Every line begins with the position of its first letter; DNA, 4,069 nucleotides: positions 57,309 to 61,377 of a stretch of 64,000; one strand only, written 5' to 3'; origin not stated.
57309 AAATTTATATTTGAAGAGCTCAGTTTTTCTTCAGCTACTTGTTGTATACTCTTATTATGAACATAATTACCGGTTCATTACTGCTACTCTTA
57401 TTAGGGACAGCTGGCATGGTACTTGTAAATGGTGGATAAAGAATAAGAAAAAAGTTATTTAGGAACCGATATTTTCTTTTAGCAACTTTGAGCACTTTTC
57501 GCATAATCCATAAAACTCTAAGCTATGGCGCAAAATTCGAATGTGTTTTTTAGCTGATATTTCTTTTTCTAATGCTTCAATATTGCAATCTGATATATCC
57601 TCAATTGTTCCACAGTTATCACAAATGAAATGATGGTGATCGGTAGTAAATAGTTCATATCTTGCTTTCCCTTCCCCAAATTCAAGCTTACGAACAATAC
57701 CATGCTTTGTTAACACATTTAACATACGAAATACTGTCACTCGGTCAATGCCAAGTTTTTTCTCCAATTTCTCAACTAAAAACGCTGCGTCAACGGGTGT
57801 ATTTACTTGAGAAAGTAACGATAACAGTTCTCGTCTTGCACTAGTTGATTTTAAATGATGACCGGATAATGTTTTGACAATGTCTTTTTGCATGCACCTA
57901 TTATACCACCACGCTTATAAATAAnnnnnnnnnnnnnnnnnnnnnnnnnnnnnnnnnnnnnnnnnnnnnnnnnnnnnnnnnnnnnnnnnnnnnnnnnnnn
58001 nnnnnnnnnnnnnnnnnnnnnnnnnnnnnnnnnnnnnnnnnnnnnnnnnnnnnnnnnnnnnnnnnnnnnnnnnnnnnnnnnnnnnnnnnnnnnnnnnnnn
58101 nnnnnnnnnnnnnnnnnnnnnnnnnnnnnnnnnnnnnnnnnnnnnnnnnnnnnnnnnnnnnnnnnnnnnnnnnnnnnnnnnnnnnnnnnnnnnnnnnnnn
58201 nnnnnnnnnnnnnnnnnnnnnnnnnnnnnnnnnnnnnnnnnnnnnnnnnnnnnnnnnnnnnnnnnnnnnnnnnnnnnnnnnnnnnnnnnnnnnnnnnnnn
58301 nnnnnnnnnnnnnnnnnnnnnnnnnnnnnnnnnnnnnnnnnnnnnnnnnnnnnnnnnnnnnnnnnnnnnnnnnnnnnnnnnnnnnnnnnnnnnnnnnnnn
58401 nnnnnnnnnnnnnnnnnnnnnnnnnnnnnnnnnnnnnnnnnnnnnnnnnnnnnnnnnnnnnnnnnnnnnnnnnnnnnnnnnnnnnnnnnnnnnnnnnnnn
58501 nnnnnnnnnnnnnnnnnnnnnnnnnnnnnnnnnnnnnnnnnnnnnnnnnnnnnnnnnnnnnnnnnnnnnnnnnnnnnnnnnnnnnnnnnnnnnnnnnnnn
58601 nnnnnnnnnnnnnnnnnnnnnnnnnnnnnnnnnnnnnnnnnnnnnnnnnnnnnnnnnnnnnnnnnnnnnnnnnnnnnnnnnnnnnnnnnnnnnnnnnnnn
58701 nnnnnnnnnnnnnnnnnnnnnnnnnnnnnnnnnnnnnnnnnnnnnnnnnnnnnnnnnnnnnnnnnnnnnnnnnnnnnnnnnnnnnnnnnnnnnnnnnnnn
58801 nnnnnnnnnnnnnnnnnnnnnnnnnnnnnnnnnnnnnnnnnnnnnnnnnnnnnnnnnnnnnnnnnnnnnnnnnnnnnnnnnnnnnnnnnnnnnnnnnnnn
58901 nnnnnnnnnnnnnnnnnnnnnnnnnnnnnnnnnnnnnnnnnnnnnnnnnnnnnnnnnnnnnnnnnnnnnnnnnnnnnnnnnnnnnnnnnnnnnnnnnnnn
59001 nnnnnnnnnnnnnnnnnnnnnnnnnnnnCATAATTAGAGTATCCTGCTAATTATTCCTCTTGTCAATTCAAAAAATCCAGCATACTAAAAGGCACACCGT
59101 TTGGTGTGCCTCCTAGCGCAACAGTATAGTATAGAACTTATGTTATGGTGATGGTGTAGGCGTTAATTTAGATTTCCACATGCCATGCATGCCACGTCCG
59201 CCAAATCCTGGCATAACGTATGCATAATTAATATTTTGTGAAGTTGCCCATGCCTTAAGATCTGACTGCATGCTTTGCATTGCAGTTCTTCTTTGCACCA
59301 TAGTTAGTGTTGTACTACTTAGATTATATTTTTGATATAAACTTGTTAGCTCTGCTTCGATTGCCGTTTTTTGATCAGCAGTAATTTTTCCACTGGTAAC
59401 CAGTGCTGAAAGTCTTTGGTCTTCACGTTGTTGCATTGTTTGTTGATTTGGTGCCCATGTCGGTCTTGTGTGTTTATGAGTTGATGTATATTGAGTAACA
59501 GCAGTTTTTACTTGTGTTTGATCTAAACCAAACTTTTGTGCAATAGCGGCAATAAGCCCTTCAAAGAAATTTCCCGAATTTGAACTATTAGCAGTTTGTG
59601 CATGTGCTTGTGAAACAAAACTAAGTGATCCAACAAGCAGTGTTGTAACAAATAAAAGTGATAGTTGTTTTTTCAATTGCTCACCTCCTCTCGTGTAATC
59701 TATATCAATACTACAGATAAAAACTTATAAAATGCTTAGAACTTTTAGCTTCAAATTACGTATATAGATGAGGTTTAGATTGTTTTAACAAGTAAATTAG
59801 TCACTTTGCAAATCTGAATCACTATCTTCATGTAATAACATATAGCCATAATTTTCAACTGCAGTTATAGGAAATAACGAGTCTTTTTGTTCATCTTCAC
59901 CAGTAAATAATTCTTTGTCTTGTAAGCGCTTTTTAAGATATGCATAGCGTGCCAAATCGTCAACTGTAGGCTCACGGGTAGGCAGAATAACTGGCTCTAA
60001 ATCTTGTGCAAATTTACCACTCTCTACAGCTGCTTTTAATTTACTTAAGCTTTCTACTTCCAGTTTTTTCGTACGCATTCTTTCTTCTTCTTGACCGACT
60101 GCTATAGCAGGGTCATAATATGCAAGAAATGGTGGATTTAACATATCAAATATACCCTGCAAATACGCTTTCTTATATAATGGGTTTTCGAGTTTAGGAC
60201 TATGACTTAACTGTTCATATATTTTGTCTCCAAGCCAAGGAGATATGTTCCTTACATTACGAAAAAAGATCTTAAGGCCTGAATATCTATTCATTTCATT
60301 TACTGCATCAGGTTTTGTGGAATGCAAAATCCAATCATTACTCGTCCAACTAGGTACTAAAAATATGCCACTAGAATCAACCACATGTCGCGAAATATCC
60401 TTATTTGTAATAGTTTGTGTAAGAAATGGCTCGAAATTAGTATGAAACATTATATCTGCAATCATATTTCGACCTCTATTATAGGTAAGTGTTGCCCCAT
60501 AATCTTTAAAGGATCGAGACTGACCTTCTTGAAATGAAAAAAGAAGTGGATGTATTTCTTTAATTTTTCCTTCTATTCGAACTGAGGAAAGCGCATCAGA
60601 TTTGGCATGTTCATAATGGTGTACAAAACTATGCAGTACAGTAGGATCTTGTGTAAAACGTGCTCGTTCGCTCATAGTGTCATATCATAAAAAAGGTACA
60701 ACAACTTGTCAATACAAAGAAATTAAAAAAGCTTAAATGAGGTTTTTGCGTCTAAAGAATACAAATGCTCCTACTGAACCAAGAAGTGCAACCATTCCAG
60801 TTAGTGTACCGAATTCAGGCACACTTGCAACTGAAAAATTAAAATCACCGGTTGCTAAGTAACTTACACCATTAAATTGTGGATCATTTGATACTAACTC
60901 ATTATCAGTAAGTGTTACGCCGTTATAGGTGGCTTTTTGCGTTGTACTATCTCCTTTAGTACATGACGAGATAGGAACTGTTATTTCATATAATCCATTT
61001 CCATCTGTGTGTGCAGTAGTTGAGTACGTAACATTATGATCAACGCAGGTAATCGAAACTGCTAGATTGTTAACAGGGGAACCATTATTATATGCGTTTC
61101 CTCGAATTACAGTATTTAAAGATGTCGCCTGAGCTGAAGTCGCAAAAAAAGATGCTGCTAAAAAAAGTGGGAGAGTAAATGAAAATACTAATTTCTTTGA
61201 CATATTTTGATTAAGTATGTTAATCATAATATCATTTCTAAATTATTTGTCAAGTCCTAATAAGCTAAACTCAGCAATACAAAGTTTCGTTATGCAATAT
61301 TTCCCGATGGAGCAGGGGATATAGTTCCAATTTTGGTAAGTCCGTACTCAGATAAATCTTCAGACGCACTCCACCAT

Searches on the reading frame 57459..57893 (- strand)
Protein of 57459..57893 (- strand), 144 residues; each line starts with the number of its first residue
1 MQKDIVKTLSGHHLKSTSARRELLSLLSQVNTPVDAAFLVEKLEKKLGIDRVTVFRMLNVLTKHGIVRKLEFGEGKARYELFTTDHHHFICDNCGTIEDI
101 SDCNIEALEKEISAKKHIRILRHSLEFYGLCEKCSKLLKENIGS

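Call 8: search_protein_families(library=pfam, proteins=[window:57459-57893:-], max_evalue=0.001)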
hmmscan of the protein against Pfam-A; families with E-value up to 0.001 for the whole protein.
window:57459-57893:- (144 aa): 2 families
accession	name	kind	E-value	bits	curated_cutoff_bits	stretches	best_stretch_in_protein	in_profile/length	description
PF01475.25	FUR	-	1.2e-25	90.5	23.1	1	14-128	4-121/121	Ferric uptake regulator family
PF09339.16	HTH_IclR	-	0.00033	20.8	22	1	45-69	26-50/52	IclR helix-turn-helix domain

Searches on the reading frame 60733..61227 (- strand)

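Call 59: search_protein_families(library=pfam, proteins=[window:60733-61227:-], max_evalue=0.001)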
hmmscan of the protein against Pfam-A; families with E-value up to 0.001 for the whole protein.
window:60733-61227:- (164 aa): 2 families
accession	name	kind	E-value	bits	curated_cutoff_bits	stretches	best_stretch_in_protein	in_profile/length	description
PF01190.23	Pollen_Ole_e_1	-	4.3e-05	24.2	23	1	47-93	19-69/99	Pollen protein Ole e 1 like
PF18079.6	AglB_L1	-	0.00073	20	23.6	0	40-102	3-64/87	Archaeal glycosylation protein B long peripheral domain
